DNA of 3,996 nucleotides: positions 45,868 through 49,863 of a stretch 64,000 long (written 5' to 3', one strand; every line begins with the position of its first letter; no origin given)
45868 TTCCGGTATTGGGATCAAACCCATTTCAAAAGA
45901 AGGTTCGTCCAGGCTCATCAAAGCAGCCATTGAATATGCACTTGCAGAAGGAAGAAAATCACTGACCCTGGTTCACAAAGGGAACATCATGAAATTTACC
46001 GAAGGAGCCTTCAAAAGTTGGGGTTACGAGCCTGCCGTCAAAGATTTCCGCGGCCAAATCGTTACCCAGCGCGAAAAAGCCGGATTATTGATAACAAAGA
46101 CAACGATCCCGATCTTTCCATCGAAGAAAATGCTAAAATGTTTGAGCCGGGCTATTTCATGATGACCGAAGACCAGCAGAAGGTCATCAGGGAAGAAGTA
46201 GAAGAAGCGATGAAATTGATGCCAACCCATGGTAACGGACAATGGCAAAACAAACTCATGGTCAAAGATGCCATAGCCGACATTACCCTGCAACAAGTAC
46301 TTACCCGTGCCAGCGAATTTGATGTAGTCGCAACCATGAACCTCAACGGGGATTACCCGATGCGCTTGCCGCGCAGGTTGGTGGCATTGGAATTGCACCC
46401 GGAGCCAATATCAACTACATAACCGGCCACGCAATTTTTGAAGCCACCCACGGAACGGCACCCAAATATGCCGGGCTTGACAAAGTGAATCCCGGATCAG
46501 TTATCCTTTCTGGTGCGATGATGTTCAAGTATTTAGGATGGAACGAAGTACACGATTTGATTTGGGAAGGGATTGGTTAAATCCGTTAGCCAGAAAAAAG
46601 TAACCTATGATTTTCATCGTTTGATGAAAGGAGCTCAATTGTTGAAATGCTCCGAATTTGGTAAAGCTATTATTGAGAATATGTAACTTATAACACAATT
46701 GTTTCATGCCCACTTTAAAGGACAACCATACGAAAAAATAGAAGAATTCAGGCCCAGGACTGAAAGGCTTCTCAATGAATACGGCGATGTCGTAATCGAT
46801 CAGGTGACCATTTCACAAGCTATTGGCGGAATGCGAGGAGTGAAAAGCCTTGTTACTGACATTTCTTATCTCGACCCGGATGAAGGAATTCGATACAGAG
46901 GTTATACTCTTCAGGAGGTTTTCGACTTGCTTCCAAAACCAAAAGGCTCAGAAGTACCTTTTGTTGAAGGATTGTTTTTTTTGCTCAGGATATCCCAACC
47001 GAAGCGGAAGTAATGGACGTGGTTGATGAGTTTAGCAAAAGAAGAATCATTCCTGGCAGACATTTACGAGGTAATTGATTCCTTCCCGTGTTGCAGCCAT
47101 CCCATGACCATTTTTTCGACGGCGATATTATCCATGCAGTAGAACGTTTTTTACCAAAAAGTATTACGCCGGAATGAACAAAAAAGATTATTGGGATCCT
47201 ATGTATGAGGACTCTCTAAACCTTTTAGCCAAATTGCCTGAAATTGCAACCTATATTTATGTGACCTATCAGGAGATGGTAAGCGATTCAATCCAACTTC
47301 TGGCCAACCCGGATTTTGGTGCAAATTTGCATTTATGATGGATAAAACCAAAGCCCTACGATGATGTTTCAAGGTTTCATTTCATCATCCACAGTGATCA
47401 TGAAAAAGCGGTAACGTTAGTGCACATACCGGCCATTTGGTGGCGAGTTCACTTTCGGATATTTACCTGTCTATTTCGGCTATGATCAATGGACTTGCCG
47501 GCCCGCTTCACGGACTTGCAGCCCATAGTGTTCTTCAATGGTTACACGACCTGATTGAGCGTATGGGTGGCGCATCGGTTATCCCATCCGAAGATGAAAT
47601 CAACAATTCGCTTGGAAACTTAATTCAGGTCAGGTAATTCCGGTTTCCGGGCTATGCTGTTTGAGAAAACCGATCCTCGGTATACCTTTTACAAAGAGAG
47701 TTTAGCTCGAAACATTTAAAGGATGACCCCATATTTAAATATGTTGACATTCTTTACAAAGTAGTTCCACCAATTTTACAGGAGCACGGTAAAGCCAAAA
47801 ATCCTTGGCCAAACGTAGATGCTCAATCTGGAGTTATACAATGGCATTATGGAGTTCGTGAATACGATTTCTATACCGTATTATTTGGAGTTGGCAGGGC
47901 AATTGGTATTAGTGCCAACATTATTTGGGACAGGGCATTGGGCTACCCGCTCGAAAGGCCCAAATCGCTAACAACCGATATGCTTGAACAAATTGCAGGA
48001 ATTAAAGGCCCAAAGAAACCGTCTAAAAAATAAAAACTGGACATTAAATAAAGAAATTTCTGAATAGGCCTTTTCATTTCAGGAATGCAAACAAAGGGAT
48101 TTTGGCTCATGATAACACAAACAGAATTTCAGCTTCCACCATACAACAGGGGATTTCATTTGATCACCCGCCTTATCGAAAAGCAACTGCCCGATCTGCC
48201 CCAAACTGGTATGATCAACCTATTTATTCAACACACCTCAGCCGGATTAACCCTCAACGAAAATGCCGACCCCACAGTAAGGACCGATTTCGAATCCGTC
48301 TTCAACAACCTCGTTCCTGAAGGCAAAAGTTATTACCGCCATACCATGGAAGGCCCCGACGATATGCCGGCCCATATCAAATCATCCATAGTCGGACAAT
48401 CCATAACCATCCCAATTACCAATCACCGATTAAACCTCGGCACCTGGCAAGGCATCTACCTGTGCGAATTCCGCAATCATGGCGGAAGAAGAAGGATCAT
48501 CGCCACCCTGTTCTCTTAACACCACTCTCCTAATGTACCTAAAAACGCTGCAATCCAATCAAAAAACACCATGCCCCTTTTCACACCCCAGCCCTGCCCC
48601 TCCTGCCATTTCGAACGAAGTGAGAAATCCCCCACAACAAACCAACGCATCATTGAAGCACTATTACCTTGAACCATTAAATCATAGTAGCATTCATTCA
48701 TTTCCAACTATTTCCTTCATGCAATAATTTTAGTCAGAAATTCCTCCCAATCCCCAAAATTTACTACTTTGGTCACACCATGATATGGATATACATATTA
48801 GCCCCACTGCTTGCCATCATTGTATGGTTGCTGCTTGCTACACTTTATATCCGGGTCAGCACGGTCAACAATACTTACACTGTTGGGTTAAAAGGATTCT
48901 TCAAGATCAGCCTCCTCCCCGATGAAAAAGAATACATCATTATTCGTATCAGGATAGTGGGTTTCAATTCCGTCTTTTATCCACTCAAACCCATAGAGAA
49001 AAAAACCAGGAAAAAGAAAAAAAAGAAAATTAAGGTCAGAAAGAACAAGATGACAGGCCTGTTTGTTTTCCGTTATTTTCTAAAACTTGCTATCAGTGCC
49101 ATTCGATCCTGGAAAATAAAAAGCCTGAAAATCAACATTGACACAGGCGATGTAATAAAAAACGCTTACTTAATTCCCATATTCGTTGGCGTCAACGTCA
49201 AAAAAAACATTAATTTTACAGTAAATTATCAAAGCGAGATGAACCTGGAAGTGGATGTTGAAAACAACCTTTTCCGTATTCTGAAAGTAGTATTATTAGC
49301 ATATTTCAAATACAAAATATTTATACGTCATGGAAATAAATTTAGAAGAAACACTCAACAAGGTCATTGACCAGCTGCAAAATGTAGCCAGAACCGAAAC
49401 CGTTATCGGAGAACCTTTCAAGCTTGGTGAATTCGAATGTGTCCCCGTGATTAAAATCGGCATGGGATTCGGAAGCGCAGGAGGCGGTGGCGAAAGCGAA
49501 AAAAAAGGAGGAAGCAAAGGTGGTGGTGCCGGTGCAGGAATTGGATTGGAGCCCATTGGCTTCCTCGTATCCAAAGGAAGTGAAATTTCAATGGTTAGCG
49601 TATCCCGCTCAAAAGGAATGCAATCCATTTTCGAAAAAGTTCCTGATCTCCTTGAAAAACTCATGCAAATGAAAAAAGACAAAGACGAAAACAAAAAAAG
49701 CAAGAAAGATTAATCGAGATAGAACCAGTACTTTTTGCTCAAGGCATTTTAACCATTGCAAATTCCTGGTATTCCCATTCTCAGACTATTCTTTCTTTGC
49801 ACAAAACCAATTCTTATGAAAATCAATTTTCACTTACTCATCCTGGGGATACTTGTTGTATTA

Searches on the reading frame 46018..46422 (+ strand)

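Call 39: search_protein_families(library=pfam, proteins=[window:46018-46422:+], max_evalue=0.01)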
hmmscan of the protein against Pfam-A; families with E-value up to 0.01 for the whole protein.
window:46018-46422:+ (134 aa): 1 family
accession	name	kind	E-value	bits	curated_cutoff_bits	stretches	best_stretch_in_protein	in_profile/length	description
PF00180.25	Iso_dh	-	5.2e-05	23.1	27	1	67-113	207-245/348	Isocitrate/isopropylmalate dehydrogenase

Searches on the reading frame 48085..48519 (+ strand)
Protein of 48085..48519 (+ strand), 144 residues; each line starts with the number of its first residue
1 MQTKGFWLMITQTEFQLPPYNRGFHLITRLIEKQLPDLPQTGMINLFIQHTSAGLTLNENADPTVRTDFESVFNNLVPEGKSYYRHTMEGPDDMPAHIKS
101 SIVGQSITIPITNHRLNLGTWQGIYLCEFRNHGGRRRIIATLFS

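Call 39: search_protein_families(library=pfam, proteins=[window:48085-48519:+], max_evalue=0.01)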
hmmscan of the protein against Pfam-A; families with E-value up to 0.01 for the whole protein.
window:48085-48519:+ (144 aa): 1 family
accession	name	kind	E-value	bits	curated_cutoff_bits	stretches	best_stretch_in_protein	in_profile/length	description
PF01894.22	UPF0047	-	8.6e-41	139.2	27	1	27-141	2-116/117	Uncharacterised protein family UPF0047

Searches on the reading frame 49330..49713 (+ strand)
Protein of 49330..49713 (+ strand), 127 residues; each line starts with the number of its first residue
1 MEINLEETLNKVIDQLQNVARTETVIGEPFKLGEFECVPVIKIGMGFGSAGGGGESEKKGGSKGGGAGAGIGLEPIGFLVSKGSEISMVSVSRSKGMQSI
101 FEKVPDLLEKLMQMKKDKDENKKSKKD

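Call 39: search_protein_families(library=pfam, proteins=[window:49330-49713:+], max_evalue=0.01)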
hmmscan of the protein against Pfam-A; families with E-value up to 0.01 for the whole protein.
window:49330-49713:+ (127 aa): 1 family
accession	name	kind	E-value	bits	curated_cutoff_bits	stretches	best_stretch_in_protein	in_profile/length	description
PF09579.15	Spore_YtfJ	-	5.5e-18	65.5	25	1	37-108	9-80/81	Sporulation protein YtfJ (Spore_YtfJ)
